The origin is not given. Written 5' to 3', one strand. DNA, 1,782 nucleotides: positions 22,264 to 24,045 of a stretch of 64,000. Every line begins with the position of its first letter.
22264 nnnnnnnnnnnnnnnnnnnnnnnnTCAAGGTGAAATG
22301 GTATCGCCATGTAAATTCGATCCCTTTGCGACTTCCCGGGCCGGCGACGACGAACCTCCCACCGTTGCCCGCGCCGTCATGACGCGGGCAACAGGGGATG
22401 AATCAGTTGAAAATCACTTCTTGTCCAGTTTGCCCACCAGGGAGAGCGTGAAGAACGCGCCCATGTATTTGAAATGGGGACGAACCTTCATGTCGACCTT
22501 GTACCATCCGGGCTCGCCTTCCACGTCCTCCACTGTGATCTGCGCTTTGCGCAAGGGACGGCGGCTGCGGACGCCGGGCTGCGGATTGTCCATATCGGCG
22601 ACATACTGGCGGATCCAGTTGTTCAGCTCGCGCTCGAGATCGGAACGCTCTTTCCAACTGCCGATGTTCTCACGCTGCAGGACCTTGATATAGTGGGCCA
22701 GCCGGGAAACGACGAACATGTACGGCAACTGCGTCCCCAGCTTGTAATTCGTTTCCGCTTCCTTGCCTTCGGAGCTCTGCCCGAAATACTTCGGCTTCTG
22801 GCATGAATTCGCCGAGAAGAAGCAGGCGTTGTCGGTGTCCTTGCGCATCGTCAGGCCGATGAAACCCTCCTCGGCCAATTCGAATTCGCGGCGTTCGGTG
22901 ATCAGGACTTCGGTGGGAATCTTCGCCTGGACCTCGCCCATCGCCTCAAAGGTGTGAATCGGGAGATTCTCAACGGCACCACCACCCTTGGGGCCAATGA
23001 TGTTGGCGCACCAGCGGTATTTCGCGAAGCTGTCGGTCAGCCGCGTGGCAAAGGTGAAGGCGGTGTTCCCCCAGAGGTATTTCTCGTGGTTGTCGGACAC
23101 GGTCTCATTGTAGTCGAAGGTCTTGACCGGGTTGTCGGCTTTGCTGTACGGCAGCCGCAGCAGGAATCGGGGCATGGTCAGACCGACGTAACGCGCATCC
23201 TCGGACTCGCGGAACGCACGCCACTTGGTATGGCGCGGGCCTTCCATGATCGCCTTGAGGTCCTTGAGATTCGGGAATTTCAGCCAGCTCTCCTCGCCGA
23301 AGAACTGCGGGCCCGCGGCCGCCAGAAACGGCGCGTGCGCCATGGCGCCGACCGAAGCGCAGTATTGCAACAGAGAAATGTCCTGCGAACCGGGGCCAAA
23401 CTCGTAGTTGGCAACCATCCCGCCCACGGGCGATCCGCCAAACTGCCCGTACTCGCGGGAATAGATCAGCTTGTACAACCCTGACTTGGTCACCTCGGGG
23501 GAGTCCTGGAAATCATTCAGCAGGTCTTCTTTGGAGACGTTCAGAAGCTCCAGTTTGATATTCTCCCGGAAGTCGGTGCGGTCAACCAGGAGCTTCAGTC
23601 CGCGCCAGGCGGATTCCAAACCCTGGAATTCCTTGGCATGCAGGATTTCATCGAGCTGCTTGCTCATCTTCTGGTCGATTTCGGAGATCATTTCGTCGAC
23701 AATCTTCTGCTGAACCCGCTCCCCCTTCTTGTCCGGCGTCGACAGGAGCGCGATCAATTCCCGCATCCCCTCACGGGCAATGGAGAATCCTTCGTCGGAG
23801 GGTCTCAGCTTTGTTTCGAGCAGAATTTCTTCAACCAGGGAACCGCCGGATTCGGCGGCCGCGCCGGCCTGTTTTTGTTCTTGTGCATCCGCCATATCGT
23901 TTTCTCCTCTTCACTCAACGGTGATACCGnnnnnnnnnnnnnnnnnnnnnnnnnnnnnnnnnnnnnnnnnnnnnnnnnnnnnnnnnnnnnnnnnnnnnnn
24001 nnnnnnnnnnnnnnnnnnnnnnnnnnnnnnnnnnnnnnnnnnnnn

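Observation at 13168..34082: Complete single-array T6SS-i locus (tssJKLM-tagF-tssABC-hcp-tssEFG-clpV-vgrG)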

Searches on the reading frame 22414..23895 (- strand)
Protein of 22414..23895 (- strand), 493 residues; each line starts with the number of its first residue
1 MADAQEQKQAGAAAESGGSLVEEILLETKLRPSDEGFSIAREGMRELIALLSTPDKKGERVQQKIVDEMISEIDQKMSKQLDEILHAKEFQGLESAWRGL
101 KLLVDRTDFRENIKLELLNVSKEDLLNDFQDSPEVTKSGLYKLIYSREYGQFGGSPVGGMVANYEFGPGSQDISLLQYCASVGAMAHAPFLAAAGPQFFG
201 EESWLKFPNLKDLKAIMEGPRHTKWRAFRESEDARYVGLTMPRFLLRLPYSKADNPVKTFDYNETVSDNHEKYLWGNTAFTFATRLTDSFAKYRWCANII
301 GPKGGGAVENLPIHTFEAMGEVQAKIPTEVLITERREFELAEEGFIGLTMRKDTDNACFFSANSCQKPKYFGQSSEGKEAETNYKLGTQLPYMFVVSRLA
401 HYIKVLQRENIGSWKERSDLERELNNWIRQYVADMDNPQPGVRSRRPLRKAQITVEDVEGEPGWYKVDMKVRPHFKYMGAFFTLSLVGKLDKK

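Call 3: search_protein_families(library=pfam, proteins=[window:22414-23895:-])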
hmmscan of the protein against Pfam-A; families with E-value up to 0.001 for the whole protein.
window:22414-23895:- (493 aa): 2 families
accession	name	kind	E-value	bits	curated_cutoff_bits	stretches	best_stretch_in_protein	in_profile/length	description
PF05943.17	VipB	-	2.8e-131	437.5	27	1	67-366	1-301/301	EvpB/VC_A0108, tail sheath N-terminal domain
PF18945.5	VipB_2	-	1.1e-46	158.1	27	1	379-490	1-112/112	EvpB/VC_A0108, tail sheath gpW/gp25-like domain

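Call 11: search_protein_families(library=ncbifam, proteins=[window:22414-23895:-])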
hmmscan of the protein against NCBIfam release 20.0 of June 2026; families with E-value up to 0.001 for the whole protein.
window:22414-23895:- (493 aa): 1 family
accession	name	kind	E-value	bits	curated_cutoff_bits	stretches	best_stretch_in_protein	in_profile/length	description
TIGR03355.1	VI_chp_2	equivalog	7.8e-214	710.9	271.5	1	19-491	3-473/473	type VI secretion system contractile sheath large subunit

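Call 13: find_encoding_contigs(protein=window:22414-23895:-, flank=10000, max_places=6)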
Protein window:22414-23895:- (493 aa): 14 contigs read that carry it; 5 places shown.
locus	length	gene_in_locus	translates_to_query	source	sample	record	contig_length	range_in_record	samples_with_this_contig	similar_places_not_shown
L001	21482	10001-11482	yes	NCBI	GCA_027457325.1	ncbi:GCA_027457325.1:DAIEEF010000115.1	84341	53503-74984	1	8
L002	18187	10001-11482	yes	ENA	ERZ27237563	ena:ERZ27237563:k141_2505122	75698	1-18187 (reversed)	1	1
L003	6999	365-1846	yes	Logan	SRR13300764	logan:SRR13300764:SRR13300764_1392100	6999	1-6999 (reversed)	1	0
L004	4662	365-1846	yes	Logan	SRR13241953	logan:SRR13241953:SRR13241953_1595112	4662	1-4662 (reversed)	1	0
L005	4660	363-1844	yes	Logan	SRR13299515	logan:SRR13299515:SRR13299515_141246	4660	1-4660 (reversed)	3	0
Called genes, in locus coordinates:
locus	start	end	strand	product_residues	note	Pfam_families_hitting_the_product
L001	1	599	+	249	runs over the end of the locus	PF20232:T6SS_FHA_C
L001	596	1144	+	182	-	PF12790:T6SS-SciN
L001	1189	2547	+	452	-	PF05936:T6SS_VasE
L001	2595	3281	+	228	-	PF09850:DotU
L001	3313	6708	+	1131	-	PF14331:IcmF-related_N, PF06761:IcmF-related, PF06744:IcmF_C (weak)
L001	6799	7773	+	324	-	PF09867:TagF_N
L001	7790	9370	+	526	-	PF06812:ImpA_N, PF16989:T6SS_VasJ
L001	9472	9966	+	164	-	PF05591:T6SS_VipA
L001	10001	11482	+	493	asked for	PF05943:VipB, PF18945:VipB_2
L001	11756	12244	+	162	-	PF05638:T6SS_HCP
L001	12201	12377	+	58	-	-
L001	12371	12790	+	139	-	PF04965:GPW_gp25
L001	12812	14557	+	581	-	PF05947:T6SS_TssF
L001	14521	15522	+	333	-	PF06996:T6SS_TssG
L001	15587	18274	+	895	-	PF13191:AAA_16 (weak), PF23569:NBD_SMAX1 (weak), PF00004:AAA, PF17871:AAA_lid_9, PF00004:AAA (weak), PF07724:AAA_2, PF07728:AAA_5, PF10431:ClpB_D2-small, +2 more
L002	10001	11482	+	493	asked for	PF05943:VipB, PF18945:VipB_2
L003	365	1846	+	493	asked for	PF05943:VipB, PF18945:VipB_2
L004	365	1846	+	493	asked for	PF05943:VipB, PF18945:VipB_2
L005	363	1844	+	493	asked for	PF05943:VipB, PF18945:VipB_2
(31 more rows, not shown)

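Call 15: find_homologous_proteins(query=window:22414-23895:-)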
Query window:22414-23895:- (493 aa): 7991 proteins with E <= 0.001 among 8000 candidates; the best 120 are listed.
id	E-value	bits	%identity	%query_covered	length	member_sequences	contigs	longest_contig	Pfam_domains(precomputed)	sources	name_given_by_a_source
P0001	0.0e+0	1060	92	100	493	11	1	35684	PF18945.6,PF05943.18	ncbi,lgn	-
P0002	0.0e+0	1054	92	100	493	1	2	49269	PF18945.6,PF05943.18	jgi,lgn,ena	-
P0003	0.0e+0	1047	91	100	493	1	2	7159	PF18945.6,PF05943.18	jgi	jgi:type VI secretion system protein ImpC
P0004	0.0e+0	1037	91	100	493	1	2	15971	PF18945.6,PF05943.18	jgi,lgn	jgi:type VI secretion system protein ImpC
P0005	0.0e+0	1033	89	100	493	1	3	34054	PF18945.6,PF05943.18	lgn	-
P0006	0.0e+0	1009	86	100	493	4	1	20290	PF18945.6,PF05943.18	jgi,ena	-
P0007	1.7e-295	998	86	100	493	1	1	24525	PF18945.6,PF05943.18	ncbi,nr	ncbi:MAG: type VI secretion system contractile sheath large subunit [candidate division Zixibacteria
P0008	1.7e-295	998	86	100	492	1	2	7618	PF18945.6,PF05943.18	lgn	-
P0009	6.5e-295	997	85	100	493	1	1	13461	PF18945.6,PF05943.18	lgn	-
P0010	2.3e-294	995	86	100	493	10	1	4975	PF18945.6,PF05943.18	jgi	jgi:type VI secretion system protein ImpC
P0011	5.3e-294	994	85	100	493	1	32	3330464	PF18945.6,PF05943.18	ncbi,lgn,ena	-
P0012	6.9e-294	993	85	100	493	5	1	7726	PF18945.6,PF05943.18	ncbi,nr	ncbi:MAG: type VI secretion system contractile sheath large subunit [candidate division Zixibacteria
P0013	7.1e-294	993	85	100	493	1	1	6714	PF18945.6,PF05943.18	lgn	-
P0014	8.5e-294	993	85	100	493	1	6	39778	PF18945.6,PF05943.18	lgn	-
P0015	2.9e-293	991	86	100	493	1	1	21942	PF18945.6,PF05943.18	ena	-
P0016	3.7e-293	991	85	100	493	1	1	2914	PF18945.6,PF05943.18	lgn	-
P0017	1.5e-292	989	84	100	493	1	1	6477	PF18945.6,PF05943.18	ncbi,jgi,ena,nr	ncbi:MAG TPA: type VI secretion system contractile sheath large subunit [Acidobacteriota bacterium]|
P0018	2.0e-292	988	84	100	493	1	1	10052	PF18945.6,PF05943.18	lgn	-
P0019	3.6e-292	987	84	100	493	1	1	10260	PF18945.6,PF05943.18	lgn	-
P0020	9.2e-292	986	84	100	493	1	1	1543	PF18945.6,PF05943.18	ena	-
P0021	1.3e-291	986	84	100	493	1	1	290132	PF18945.6,PF05943.18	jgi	jgi:type VI secretion system protein ImpC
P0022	2.7e-291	985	84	100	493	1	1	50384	PF18945.6,PF05943.18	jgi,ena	-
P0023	3.3e-291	984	84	100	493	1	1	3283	PF18945.6,PF05943.18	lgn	-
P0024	9.3e-291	983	84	100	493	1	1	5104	PF18945.6,PF05943.18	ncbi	-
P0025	1.1e-290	983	84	100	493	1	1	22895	PF18945.6,PF05943.18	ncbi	-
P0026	1.3e-290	982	84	100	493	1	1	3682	PF18945.6,PF05943.18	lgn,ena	-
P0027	7.2e-290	980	84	100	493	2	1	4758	PF18945.6,PF05943.18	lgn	-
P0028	7.6e-290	980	83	100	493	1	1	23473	PF18945.6,PF05943.18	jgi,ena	-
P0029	2.6e-289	978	83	100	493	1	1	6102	PF18945.6,PF05943.18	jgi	jgi:type VI secretion system protein ImpC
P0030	3.6e-289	978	83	100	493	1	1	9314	PF18945.6,PF05943.18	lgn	-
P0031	3.9e-289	977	83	100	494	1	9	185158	PF18945.6,PF05943.18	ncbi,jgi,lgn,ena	ncbi:MAG TPA: type VI secretion system contractile sheath large subunit [candidate division Zixibact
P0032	6.9e-289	977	83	100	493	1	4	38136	PF18945.6,PF05943.18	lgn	-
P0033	9.4e-289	976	83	100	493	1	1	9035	PF18945.6,PF05943.18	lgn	-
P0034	2.8e-288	975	83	100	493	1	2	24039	PF18945.6,PF05943.18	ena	-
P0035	1.5e-285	966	83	100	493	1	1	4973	PF18945.6,PF05943.18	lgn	-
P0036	2.7e-285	965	83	100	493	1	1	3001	PF18945.6,PF05943.18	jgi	jgi:type VI secretion system protein ImpC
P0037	4.7e-284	961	82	100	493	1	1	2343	PF18945.6,PF05943.18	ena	-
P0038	1.0e-283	960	82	100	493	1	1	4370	PF18945.6,PF05943.18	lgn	-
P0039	6.7e-280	947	81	100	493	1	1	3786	PF18945.6,PF05943.18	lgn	-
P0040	3.8e-277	938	83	96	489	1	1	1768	PF18945.6,PF05943.18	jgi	jgi:type VI secretion system protein ImpC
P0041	3.2e-270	915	85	91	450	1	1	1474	PF18945.6,PF05943.18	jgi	jgi:type VI secretion system protein ImpC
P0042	1.4e-267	906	81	96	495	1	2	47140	PF18945.6,PF05943.18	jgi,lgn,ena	-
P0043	3.2e-267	905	77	100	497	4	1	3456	PF18945.6,PF05943.18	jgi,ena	-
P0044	3.5e-265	899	80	96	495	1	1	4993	PF18945.6,PF05943.18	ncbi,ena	-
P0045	9.5e-263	890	77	100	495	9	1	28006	PF18945.6,PF05943.18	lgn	-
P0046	1.0e-262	890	78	96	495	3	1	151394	PF18945.6,PF05943.18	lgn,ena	-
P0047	4.0e-258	875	76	99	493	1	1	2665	PF18945.6,PF05943.18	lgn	-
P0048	9.5e-258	874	79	96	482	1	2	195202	PF18945.6,PF05943.18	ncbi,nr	ncbi:MAG: type VI secretion system contractile sheath large subunit [candidate division Zixibacteria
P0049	3.7e-256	869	75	99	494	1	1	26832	PF18945.6,PF05943.18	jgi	jgi:type VI secretion system protein ImpC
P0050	3.2e-255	866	77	98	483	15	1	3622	PF18945.6,PF05943.18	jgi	jgi:type VI secretion system protein ImpC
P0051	5.7e-255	865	74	100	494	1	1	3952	PF18945.6,PF05943.18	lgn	-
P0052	1.4e-254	864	75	95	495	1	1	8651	PF18945.6,PF05943.18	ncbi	ncbi:type VI secretion system contractile sheath large subunit [Thermodesulfobacteriota bacterium]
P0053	8.4e-254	861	74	100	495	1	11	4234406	PF18945.6,PF05943.18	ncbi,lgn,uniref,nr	ncbi:MAG: type VI secretion system contractile sheath large subunit [Candidatus Manganitrophus sp.]|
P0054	1.3e-253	860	73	100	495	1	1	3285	PF18945.6,PF05943.18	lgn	-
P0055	2.6e-253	859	73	100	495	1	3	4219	PF18945.6,PF05943.18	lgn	-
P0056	3.2e-253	859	74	99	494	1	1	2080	PF18945.6,PF05943.18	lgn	-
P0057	3.5e-253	859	73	100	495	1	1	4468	PF18945.6,PF05943.18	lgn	-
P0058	5.3e-253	858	74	99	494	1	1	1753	PF18945.6,PF05943.18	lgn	-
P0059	5.8e-253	858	73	100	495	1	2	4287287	PF18945.6,PF05943.18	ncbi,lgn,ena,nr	ncbi:MAG: type VI secretion system contractile sheath large subunit [Candidatus Manganitrophus sp. S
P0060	6.1e-253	858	73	100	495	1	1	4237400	PF18945.6,PF05943.18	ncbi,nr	ncbi:MAG: type VI secretion system contractile sheath large subunit [Candidatus Manganitrophus sp.]|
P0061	6.2e-253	858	74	99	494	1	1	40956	PF18945.6,PF05943.18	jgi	jgi:type VI secretion system protein ImpC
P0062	8.0e-253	858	73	100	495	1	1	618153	PF18945.6,PF05943.18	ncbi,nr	ncbi:MAG: type VI secretion system contractile sheath large subunit [Candidatus Manganitrophus sp. S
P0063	8.0e-253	858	74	99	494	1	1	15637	PF18945.6,PF05943.18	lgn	-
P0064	9.0e-253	858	73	100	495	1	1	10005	PF18945.6,PF05943.18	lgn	-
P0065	1.3e-252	857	73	100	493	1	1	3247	PF18945.6,PF05943.18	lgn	-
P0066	1.3e-252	857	74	99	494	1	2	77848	PF18945.6,PF05943.18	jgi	-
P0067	1.8e-252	857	75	99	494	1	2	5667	PF18945.6,PF05943.18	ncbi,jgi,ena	-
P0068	2.0e-252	856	73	99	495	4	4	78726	PF18945.6,PF05943.18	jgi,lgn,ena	-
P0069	2.1e-252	856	73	99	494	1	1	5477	PF18945.6,PF05943.18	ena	-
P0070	2.3e-252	856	75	96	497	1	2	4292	PF18945.6,PF05943.18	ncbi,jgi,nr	ncbi:MAG TPA: type VI secretion system contractile sheath large subunit [Deltaproteobacteria bacteri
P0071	2.5e-252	856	73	100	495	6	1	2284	PF18945.6,PF05943.18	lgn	-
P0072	2.9e-252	856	75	99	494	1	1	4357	PF18945.6,PF05943.18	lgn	-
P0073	3.0e-252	856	75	96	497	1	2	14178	PF18945.6,PF05943.18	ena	-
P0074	4.2e-252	855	75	96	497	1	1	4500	PF18945.6,PF05943.18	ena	-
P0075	7.3e-252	855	76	96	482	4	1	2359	PF18945.6,PF05943.18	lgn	-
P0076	1.0e-251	854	74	99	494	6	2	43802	PF18945.6,PF05943.18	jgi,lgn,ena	-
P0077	1.2e-251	854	73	100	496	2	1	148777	PF18945.6,PF05943.18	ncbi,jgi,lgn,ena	-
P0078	1.4e-251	854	74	99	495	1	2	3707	PF18945.6,PF05943.18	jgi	-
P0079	1.5e-251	854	74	96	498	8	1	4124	PF18945.6,PF05943.18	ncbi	-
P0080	1.5e-251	853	74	99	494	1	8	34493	PF18945.6,PF05943.18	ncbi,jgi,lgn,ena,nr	ncbi:MAG: type VI secretion system contractile sheath large subunit [Deltaproteobacteria bacterium]|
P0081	1.9e-251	853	74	99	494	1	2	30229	PF18945.6,PF05943.18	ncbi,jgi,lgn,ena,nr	ncbi:MAG: type VI secretion system contractile sheath large subunit [Deltaproteobacteria bacterium]|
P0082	2.1e-251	853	74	99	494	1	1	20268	PF18945.6,PF05943.18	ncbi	-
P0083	2.7e-251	853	73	100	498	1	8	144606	PF18945.6,PF05943.18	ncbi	-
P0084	7.9e-251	851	73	100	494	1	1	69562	PF18945.6,PF05943.18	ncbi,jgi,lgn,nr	ncbi:MAG TPA: type VI secretion system contractile sheath large subunit [Polyangia bacterium]|nr:typ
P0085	7.9e-251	851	73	99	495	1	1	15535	PF18945.6,PF05943.18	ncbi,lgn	-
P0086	1.1e-250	851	74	99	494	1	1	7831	PF18945.6,PF05943.18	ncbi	-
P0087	1.2e-250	851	72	99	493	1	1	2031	PF18945.6,PF05943.18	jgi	jgi:type VI secretion system protein ImpC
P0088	2.0e-250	850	73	100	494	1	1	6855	PF18945.6,PF05943.18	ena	-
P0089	2.6e-250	849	74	99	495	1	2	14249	PF18945.6,PF05943.18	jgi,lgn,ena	-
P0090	2.8e-250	849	74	99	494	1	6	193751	PF18945.6,PF05943.18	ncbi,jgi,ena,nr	ncbi:MAG: type VI secretion system contractile sheath large subunit [Deltaproteobacteria bacterium]|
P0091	6.1e-250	848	74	100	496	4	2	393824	PF18945.6,PF05943.18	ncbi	-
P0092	1.3e-249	847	72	100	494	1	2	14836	PF18945.6,PF05943.18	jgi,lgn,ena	-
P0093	1.8e-249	847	72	100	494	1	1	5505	PF18945.6,PF05943.18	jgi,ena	-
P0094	2.3e-249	846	72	100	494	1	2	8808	PF18945.6,PF05943.18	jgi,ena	-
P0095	2.5e-249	846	72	100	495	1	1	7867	PF18945.6,PF05943.18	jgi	jgi:type VI secretion system protein ImpC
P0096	5.2e-249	845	74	99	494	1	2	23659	PF18945.6,PF05943.18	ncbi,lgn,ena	-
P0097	5.8e-249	845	73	99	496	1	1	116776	PF18945.6,PF05943.18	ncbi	-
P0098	8.2e-249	845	72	100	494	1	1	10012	PF18945.6,PF05943.18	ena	-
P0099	9.7e-249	844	73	100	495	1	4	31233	PF18945.6,PF05943.18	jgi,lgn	jgi:type VI secretion system protein ImpC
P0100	9.8e-249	844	74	96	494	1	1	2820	PF18945.6,PF05943.18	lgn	-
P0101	1.0e-248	844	73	96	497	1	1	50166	PF18945.6,PF05943.18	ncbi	-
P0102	1.8e-248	843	73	100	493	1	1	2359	PF18945.6,PF05943.18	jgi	-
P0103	2.3e-248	843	72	100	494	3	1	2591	PF18945.6,PF05943.18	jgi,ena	-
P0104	3.1e-248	843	72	100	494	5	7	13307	PF18945.6,PF05943.18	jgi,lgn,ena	-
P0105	4.1e-248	842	72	100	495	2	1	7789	PF18945.6,PF05943.18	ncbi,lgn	ncbi:MAG: type VI secretion system contractile sheath large subunit [Nitrospinota bacterium]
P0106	4.1e-248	842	73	99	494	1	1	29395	PF18945.6,PF05943.18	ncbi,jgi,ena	-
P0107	4.8e-248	842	72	99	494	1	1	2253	PF18945.6,PF05943.18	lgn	-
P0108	6.0e-248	842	73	99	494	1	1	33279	PF18945.6,PF05943.18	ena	-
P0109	6.1e-248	842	71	100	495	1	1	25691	PF18945.6,PF05943.18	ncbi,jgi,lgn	-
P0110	1.7e-247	840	73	99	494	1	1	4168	PF18945.6,PF05943.18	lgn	-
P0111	2.1e-247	840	71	100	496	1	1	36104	PF18945.6,PF05943.18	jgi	jgi:type VI secretion system protein ImpC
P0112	2.4e-247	840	72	100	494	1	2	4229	PF18945.6,PF05943.18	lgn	-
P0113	2.5e-247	840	73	99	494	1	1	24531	PF18945.6,PF05943.18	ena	-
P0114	2.8e-247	839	73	99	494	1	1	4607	PF18945.6,PF05943.18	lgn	-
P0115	3.0e-247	839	73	99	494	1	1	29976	PF18945.6,PF05943.18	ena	-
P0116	3.4e-247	839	72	100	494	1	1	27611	PF18945.6,PF05943.18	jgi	jgi:type VI secretion system protein ImpC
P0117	4.2e-247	839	72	100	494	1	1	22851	PF18945.6,PF05943.18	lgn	-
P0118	4.4e-247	839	71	100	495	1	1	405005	PF18945.6,PF05943.18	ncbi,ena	-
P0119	4.4e-247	839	71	100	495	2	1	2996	PF18945.6,PF05943.18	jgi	-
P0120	5.5e-247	838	72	96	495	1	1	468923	PF18945.6,PF05943.18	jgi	jgi:type VI secretion system protein ImpC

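Call 17: search_solved_structures(query=window:22414-23895:-)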
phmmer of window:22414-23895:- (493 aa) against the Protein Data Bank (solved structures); distinct sequences matched with E-value up to 0.001: 8.
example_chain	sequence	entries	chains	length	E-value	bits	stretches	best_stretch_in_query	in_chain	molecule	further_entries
5urw_1B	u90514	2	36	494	3.7e-230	768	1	3-492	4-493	TssC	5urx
5mxn_A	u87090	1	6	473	1.7e-221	739.5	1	18-490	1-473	Type VI secretion protein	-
5ojq_A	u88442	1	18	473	4.3e-221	738.2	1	18-490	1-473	Type VI secretion protein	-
3j9g_B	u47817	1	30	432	2.9e-212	709.1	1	64-492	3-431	VipB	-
5myu_A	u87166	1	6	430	7.8e-212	707.6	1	64-491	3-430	Type VI secretion system protein ImpC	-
9n4v_A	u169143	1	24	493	7.1e-119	401.1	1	17-488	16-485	DUF877 family protein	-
5n8n_B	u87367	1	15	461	1.7e-110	373.5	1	64-491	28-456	EvpB family type VI secretion protein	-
3j9o_B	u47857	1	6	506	6.7e-79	269.2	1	51-490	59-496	Intracellular growth locus protein B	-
